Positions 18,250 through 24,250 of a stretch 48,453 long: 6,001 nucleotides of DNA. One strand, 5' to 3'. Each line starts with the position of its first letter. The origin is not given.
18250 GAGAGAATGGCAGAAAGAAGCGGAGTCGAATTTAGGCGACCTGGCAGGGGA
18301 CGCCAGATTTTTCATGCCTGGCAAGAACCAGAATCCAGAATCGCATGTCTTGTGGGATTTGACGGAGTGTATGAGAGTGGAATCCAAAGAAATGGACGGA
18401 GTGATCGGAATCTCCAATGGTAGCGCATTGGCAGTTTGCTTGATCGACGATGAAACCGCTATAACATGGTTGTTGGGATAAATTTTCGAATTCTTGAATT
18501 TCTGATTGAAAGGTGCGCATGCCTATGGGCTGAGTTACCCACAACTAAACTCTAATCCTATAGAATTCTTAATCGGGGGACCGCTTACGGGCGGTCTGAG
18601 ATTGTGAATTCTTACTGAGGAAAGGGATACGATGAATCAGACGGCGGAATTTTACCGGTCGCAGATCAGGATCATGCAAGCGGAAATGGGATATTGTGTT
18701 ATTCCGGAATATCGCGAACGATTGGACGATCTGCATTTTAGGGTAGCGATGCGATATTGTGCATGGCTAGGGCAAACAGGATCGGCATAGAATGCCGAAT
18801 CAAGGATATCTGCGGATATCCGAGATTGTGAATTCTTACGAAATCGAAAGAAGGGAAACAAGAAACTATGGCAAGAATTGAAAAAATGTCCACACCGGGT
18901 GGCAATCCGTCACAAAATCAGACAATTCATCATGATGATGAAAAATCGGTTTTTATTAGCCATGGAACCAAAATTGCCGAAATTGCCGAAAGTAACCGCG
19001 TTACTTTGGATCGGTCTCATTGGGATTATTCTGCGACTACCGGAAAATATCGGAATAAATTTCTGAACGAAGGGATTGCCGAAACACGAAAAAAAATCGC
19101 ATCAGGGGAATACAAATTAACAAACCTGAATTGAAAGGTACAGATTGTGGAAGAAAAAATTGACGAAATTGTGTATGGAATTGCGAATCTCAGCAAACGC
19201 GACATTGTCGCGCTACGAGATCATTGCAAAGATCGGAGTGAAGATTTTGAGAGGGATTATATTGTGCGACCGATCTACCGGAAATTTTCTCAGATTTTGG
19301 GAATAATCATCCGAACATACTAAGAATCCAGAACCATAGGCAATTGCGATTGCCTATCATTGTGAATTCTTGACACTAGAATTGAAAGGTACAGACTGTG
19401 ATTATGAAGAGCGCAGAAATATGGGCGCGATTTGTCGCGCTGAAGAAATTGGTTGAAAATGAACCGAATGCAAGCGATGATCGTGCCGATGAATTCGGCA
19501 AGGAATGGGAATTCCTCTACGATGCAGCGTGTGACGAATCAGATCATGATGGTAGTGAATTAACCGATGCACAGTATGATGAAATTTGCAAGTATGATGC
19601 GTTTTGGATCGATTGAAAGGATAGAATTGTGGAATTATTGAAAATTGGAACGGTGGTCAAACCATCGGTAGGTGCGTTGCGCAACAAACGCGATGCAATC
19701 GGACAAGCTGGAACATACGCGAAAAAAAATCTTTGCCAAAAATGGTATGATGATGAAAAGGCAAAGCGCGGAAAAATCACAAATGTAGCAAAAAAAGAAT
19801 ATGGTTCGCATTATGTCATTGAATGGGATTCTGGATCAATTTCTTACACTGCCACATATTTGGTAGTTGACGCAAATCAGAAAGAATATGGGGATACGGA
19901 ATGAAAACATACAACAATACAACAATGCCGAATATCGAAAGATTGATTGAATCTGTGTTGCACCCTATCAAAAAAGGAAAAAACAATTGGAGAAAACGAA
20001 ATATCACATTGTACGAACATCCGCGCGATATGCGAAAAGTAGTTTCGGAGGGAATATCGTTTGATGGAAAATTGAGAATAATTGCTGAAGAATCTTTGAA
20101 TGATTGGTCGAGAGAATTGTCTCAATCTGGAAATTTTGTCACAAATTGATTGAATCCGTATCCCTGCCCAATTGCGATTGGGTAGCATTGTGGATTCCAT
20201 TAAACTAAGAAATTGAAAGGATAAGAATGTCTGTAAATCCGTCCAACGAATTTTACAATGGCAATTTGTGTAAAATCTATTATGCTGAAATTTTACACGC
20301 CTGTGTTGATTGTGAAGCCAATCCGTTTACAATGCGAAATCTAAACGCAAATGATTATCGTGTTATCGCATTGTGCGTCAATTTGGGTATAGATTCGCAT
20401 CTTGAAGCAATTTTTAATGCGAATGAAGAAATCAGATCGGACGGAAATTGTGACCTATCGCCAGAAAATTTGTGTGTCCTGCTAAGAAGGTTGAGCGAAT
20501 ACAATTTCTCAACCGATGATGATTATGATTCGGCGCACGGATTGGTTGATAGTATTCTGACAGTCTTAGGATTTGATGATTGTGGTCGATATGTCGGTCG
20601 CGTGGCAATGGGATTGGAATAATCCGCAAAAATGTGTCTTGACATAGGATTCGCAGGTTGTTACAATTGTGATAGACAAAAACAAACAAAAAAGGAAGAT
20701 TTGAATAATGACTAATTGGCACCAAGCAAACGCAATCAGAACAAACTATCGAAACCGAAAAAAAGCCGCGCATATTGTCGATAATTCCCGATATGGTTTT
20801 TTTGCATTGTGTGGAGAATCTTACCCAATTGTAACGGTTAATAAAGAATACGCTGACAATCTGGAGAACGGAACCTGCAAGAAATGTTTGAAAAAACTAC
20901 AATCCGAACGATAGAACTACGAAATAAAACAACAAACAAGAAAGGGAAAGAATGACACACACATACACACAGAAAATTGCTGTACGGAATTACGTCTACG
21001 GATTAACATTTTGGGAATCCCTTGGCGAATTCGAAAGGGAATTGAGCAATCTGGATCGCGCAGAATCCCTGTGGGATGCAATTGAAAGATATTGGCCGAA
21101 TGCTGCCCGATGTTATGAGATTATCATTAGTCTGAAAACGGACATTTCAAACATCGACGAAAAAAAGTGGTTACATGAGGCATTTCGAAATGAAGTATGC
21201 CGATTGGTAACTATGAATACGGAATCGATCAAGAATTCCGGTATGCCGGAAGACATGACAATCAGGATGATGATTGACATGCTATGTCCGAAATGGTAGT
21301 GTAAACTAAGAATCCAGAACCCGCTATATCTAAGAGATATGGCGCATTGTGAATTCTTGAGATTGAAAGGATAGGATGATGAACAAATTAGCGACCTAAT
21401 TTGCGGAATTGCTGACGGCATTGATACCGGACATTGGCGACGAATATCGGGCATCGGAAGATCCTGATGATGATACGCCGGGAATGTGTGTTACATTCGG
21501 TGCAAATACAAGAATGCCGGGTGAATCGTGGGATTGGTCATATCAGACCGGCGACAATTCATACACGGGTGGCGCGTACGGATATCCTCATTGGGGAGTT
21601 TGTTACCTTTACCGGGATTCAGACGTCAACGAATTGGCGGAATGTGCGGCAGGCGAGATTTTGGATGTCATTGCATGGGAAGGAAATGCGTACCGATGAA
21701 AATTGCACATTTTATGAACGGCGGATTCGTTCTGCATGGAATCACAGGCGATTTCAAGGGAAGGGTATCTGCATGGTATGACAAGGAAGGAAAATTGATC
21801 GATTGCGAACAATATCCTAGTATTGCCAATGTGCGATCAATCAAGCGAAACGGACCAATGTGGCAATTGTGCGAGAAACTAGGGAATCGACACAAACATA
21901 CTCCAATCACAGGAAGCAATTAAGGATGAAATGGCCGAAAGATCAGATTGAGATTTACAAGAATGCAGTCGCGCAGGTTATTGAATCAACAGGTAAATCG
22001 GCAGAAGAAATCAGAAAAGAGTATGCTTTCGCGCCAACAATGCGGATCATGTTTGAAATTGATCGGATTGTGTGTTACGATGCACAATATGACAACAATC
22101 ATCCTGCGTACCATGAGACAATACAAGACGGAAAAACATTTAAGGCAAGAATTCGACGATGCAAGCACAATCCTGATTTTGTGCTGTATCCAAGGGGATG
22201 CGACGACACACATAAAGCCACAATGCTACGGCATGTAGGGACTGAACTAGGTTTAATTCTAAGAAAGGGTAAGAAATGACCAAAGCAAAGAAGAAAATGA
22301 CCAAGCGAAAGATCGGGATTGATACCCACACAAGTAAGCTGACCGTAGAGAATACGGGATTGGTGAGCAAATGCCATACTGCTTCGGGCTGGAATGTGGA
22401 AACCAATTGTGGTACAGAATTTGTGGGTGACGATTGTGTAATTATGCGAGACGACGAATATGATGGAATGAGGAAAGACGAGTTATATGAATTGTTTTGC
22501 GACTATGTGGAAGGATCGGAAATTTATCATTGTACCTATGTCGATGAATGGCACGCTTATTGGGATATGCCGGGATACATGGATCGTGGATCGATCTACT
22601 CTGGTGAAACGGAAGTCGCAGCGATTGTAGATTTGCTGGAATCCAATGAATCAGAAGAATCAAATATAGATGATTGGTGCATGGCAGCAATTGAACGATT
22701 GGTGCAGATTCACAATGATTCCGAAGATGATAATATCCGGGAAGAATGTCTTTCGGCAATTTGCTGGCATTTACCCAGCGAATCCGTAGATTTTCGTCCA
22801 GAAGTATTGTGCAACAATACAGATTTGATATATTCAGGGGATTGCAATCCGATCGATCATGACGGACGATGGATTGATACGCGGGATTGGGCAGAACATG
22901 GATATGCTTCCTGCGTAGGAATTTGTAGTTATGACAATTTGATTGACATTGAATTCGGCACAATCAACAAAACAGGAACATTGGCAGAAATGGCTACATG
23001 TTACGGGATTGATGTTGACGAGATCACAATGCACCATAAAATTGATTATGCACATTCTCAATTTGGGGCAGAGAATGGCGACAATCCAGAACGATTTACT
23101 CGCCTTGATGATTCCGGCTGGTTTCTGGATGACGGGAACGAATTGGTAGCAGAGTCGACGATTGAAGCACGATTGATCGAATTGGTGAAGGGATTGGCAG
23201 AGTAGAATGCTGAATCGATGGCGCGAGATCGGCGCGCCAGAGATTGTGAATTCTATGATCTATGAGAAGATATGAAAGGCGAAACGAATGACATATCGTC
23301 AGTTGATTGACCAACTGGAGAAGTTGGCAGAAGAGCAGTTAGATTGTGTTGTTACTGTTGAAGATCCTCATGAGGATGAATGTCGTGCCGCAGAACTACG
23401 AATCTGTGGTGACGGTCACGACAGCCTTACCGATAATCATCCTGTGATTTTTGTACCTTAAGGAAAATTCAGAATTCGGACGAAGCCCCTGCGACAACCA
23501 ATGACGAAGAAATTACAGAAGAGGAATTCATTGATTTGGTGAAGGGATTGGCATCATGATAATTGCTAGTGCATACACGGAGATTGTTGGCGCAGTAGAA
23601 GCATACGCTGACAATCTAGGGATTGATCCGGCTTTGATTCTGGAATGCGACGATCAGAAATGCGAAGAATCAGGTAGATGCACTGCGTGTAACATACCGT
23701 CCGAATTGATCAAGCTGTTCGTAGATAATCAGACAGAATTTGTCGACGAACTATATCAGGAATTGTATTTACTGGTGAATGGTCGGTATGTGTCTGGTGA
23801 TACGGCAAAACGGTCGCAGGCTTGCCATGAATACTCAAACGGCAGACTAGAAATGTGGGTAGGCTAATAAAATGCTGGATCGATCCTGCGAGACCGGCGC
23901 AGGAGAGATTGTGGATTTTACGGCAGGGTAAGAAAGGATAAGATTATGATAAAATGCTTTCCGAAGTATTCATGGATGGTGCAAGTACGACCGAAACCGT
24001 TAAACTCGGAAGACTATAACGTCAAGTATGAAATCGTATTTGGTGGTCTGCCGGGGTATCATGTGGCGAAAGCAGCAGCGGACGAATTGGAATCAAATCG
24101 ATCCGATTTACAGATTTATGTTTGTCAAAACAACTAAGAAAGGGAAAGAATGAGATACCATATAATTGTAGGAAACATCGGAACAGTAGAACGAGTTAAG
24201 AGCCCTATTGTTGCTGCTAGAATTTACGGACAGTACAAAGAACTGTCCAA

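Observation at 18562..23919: Seven copies of a ~50-nt intergenic stem-loop with a conserved base and a covarying top punctuate the early operon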

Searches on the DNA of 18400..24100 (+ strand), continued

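Call 42: search_with_rna_model(model_id=R1, sources=[window, L150, L151], max_evalue=0.00001, make_alignment=true)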
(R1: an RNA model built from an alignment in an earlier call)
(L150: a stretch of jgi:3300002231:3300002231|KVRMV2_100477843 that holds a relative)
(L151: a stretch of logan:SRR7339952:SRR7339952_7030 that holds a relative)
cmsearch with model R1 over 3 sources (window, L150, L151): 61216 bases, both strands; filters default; matches with E-value up to 0.00001: 7.
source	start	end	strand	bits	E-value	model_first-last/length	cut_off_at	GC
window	18786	18842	+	68.6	4.5e-13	1-57/57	no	0.4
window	19320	19376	+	62.1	1.4e-11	1-57/57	no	0.4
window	23201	23260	+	59.2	6.5e-11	1-57/57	no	0.5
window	20148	20204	+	55.9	3.8e-10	1-57/57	no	0.44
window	21306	21363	+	55.8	4e-10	1-57/57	no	0.4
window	23866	23925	+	52.2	2.8e-09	1-57/57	no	0.5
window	18559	18618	+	51.5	4e-09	1-57/57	no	0.45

Alignment A2: 7 matches aligned to the model, 61 columns, each read 5' to 3' on its own strand. Consensus structure (alignment columns), stored with it:
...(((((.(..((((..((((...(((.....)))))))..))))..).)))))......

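Call 62: search_with_rna_model(model_id=R1, sources=[L152, L153, L154, L155, L156], max_evalue=10, show_alignments=6)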
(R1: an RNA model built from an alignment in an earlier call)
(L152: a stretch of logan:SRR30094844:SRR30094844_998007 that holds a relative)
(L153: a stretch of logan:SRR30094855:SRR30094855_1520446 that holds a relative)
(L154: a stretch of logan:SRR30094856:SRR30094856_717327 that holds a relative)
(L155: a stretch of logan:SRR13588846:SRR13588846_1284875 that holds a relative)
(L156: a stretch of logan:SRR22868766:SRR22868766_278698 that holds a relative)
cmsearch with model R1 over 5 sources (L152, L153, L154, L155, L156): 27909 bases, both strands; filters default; matches with E-value up to 10: 0.
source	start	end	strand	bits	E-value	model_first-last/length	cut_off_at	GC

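Call 86: search_with_rna_model(model_id=R1, sources=[L158, L159, L157], max_evalue=10)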
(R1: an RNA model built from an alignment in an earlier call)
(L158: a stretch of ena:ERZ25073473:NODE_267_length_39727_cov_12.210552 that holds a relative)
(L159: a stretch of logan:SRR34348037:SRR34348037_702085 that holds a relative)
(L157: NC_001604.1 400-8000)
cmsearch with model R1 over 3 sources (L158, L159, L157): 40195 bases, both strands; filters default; matches with E-value up to 10: 0.
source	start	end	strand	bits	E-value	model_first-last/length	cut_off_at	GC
